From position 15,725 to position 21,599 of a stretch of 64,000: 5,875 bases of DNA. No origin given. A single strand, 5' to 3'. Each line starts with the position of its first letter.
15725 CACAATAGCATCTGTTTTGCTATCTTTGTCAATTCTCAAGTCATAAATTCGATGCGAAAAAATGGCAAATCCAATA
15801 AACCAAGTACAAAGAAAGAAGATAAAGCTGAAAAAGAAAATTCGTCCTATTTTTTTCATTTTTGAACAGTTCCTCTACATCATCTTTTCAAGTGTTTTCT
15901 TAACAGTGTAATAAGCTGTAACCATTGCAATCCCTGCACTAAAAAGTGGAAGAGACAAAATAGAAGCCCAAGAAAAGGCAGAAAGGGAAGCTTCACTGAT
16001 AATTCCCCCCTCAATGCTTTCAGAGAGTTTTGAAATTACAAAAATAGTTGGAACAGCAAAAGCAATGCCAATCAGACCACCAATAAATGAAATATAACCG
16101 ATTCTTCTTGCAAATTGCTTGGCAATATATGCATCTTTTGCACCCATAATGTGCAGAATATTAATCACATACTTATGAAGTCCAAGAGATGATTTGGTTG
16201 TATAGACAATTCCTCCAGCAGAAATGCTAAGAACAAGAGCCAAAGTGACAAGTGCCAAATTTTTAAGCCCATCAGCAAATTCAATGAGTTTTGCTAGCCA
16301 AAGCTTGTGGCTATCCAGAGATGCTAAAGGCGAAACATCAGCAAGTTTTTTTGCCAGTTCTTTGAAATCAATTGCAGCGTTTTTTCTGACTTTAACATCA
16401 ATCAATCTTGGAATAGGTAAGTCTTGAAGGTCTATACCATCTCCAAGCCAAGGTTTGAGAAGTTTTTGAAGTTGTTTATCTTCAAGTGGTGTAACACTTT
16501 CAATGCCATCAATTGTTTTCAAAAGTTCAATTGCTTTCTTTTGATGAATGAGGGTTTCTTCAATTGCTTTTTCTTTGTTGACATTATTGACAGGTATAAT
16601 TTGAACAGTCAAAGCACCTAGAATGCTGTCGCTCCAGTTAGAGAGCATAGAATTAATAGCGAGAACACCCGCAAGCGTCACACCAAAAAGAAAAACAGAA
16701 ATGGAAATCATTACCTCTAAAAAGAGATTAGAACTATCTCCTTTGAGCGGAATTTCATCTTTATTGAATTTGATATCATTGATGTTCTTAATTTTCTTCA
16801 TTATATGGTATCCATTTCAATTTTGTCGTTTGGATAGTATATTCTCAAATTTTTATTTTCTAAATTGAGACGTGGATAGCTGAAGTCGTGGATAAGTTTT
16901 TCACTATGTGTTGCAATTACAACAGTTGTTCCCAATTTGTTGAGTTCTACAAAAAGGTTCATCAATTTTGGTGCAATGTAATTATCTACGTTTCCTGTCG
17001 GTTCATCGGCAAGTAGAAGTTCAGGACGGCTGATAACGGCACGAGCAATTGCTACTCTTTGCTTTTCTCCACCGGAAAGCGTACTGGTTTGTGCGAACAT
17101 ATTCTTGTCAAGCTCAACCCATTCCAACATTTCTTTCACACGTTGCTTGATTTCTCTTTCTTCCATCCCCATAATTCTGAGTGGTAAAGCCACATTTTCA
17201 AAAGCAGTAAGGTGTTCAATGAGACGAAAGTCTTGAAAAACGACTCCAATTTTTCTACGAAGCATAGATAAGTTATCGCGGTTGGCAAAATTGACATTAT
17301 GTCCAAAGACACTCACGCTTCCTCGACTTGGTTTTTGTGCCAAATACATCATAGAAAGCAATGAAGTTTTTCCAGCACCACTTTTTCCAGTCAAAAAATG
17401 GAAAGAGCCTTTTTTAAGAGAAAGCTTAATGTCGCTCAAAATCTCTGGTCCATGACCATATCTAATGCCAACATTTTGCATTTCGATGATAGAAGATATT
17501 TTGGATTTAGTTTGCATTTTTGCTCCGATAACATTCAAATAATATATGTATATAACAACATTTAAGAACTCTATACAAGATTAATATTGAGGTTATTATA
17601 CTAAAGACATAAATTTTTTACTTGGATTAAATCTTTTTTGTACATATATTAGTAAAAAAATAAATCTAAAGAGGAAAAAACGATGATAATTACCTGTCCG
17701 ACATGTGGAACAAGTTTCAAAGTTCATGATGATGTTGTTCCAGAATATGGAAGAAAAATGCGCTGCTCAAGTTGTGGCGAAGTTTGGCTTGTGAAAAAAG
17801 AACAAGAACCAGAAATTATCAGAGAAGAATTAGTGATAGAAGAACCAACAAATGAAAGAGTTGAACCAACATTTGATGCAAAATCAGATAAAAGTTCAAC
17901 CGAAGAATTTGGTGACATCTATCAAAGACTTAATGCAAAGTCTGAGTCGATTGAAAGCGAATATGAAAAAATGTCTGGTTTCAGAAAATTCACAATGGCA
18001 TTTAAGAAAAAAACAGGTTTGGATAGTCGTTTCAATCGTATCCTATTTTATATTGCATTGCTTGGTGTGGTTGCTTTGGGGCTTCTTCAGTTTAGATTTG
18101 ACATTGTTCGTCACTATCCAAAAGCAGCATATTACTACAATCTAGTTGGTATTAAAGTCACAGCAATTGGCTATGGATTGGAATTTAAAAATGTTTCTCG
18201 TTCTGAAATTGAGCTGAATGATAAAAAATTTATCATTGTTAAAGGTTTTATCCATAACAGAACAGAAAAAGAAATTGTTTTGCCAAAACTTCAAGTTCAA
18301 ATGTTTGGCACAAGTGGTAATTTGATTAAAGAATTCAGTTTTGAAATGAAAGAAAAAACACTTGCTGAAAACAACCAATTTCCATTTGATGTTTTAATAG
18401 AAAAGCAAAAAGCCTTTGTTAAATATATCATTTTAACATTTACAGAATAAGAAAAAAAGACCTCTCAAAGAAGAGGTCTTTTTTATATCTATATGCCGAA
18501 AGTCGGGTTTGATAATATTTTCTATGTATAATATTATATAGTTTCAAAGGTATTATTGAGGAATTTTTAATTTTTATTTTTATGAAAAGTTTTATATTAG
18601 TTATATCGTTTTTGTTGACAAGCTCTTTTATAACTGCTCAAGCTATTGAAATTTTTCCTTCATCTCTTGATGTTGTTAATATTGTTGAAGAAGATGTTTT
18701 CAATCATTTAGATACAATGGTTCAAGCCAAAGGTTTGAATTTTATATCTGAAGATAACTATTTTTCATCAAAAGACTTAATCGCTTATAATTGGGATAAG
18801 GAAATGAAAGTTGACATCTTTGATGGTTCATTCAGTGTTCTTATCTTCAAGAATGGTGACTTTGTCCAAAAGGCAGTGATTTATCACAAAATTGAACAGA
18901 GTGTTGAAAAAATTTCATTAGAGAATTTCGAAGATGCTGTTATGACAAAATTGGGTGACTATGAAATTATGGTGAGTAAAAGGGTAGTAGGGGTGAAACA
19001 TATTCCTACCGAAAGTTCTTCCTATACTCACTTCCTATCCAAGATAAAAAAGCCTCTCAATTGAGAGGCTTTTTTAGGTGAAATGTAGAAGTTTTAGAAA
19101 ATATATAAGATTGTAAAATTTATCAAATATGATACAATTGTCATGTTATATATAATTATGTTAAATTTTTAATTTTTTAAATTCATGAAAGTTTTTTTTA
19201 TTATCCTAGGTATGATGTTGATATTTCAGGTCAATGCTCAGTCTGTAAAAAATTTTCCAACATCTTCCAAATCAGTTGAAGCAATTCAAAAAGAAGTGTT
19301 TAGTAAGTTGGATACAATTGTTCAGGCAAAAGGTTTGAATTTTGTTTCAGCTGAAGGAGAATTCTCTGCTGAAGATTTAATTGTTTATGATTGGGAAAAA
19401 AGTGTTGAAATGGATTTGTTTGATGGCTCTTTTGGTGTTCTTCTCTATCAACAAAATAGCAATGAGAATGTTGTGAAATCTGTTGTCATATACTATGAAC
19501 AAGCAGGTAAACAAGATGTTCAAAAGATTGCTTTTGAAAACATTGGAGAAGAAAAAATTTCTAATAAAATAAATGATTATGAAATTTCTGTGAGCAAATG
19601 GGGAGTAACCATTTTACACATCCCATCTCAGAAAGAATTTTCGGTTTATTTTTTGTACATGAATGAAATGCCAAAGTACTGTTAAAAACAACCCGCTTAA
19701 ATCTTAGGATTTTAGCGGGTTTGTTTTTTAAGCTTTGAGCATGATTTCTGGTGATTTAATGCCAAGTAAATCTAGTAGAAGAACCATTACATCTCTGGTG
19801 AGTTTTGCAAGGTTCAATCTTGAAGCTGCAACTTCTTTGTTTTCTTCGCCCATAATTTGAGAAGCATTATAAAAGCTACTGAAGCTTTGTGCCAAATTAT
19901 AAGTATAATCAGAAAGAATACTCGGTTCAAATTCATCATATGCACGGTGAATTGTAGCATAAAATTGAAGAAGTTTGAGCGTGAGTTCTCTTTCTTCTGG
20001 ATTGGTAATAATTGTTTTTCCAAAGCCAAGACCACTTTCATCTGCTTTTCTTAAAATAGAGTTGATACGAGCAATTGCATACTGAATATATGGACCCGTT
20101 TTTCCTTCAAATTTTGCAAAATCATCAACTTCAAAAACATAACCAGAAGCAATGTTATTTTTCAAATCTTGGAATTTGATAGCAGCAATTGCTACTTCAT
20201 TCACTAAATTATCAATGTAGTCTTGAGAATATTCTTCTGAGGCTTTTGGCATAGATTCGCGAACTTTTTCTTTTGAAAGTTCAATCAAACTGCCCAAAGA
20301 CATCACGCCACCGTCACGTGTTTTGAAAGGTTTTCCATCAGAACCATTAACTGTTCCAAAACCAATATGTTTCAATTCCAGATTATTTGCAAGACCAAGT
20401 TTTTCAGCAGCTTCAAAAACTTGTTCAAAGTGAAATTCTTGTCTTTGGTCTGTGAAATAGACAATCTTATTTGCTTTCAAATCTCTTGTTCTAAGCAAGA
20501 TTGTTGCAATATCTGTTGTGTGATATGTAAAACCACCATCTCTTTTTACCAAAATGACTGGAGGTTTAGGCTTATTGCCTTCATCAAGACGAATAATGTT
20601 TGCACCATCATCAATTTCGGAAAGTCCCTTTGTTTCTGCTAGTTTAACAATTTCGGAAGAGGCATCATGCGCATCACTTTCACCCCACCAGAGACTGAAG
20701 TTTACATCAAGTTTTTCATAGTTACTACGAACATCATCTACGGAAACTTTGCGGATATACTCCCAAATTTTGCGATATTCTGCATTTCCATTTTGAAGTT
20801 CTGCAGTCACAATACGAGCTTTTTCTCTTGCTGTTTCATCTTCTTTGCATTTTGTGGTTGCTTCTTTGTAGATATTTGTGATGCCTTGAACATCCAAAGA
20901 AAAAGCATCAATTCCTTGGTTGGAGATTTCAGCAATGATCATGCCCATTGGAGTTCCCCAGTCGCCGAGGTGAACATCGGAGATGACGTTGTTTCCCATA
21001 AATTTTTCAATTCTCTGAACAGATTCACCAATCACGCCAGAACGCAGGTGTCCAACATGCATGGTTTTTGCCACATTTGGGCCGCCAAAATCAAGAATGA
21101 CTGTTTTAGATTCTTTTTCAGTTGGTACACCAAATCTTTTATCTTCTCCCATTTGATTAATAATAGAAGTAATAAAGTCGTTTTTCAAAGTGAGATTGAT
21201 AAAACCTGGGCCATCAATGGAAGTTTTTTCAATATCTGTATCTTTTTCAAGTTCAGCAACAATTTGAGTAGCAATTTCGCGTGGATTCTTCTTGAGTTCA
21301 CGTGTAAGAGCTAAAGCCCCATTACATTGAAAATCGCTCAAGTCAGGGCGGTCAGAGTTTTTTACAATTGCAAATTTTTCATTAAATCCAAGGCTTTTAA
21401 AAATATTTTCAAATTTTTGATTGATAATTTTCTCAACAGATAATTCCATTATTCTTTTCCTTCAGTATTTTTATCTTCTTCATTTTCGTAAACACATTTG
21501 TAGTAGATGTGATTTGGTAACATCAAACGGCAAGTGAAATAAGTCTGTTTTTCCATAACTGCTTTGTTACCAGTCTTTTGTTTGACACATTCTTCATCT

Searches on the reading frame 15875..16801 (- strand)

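Call 76: search_protein_families(library=ncbifam, proteins=[window:15875-16801:-], max_evalue=1e-10)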
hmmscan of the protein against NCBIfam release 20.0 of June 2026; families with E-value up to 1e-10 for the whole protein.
window:15875-16801:- (308 aa): 1 family
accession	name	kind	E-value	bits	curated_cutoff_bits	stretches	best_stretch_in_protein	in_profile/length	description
TIGR00439.2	FtsX_Gneg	equivalog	2.7e-17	62.9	255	1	29-304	23-291/292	permease-like cell division protein FtsX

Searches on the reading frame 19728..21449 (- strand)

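Call 76: search_protein_families(library=ncbifam, proteins=[window:19728-21449:-], max_evalue=1e-10)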
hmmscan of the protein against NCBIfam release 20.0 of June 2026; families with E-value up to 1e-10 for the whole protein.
window:19728-21449:- (573 aa): 4 families
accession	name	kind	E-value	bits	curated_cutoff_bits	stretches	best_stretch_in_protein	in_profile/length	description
TIGR00456.1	argS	equivalog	5.3e-138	460.9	261.65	1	7-570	3-569/569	arginine--tRNA ligase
NF002446.0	PRK01611.3-3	equivalog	1.8e-56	191.8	399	2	200-570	253-636/636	arginine--tRNA ligase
NF002447.0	PRK01611.3-4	equivalog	2.9e-55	187.9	460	2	325-570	358-613/613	arginine--tRNA ligase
NF045898.1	ArgS_rel_codon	equivalog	9.2e-22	77.9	340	1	32-158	35-153/327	ArgS-related anticodon-binding protein NrtL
